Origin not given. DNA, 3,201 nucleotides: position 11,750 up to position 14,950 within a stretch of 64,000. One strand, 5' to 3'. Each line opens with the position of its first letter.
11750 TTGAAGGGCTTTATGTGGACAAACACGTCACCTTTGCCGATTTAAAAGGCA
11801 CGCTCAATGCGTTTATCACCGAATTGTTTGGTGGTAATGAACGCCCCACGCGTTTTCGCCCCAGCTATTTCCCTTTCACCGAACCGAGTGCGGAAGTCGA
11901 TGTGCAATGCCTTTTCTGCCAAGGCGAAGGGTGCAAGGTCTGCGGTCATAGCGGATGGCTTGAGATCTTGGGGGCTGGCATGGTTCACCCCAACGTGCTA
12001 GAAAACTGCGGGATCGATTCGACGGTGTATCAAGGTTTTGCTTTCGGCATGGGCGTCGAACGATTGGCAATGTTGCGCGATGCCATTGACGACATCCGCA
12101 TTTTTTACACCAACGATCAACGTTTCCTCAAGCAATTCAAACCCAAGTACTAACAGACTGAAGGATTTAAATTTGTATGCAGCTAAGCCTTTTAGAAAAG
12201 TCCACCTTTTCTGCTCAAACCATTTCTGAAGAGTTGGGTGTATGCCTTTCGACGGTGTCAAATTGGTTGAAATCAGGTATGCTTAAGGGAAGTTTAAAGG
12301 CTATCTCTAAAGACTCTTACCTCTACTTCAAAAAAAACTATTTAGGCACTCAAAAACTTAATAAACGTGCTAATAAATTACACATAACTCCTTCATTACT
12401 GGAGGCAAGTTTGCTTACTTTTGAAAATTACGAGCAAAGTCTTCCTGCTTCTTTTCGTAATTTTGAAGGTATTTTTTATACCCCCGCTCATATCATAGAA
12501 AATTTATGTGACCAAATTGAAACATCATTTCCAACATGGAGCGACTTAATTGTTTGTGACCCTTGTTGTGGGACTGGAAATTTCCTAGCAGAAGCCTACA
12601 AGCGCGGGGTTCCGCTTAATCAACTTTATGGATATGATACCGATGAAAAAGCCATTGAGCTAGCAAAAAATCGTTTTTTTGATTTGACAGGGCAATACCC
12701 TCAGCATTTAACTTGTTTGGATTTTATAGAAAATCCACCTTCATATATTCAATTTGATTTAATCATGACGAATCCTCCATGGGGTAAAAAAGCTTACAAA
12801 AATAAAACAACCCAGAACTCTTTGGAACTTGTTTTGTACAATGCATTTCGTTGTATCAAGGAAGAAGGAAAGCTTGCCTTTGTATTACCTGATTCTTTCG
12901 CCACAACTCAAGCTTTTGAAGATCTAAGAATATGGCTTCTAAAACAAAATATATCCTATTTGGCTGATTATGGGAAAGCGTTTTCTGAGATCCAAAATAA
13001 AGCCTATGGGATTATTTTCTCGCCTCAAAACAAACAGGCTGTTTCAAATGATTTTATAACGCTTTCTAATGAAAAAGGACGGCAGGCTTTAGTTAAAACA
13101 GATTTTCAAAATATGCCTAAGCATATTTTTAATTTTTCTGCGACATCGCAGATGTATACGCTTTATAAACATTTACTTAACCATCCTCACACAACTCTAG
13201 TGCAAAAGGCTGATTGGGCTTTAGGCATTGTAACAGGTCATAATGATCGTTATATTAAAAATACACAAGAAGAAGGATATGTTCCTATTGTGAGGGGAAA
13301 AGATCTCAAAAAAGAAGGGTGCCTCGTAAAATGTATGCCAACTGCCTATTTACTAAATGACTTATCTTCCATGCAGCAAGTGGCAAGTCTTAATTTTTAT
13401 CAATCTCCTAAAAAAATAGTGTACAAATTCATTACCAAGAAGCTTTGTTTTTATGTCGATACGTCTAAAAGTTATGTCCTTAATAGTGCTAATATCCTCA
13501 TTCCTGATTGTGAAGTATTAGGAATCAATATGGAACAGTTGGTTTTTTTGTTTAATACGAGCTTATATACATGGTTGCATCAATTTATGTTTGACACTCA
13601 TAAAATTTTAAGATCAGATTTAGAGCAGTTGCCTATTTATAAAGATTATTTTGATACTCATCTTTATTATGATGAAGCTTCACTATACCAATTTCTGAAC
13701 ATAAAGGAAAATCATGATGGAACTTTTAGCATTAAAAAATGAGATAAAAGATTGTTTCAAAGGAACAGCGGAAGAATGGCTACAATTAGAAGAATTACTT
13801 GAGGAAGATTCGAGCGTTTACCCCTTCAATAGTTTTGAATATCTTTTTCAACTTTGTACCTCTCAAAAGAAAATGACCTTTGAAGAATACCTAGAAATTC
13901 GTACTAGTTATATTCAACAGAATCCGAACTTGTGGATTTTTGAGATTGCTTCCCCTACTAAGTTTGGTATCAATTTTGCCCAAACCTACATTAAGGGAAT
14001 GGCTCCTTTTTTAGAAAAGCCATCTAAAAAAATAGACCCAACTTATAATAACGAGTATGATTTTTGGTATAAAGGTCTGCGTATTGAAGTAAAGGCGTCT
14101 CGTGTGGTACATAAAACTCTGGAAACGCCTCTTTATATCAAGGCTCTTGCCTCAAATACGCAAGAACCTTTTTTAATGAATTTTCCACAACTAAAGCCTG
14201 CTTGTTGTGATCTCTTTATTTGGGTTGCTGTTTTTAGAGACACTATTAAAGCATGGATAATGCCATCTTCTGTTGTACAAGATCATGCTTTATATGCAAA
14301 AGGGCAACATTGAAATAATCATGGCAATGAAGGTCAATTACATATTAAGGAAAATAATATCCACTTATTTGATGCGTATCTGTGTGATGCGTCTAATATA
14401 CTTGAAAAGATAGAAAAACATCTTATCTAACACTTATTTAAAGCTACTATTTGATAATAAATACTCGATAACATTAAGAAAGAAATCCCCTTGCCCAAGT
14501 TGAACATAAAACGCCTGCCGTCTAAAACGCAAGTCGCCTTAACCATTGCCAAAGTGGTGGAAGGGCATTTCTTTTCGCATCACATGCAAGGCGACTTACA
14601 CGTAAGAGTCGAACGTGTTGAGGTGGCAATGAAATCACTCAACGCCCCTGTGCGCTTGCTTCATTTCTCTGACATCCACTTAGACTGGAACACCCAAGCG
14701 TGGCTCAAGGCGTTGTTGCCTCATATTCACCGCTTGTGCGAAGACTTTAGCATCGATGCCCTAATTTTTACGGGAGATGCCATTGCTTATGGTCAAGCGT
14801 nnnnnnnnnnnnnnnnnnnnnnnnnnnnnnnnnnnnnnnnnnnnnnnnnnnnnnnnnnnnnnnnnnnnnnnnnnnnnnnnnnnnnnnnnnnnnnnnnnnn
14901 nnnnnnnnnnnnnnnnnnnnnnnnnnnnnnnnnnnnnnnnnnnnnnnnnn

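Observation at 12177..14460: AT-rich restriction-modification island inserted between pheS and a metallophosphoesterase gene; methyltransferase has N-terminal HTH; small downstream ORF looks like a PD-(D/E)xK nuclease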

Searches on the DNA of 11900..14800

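Call 59: search_rna_families(source=window, start=11900, end=14800, threshold=evalue, max_evalue=1)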
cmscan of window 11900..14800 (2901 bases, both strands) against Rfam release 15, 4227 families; matches with E-value up to 1: 0.
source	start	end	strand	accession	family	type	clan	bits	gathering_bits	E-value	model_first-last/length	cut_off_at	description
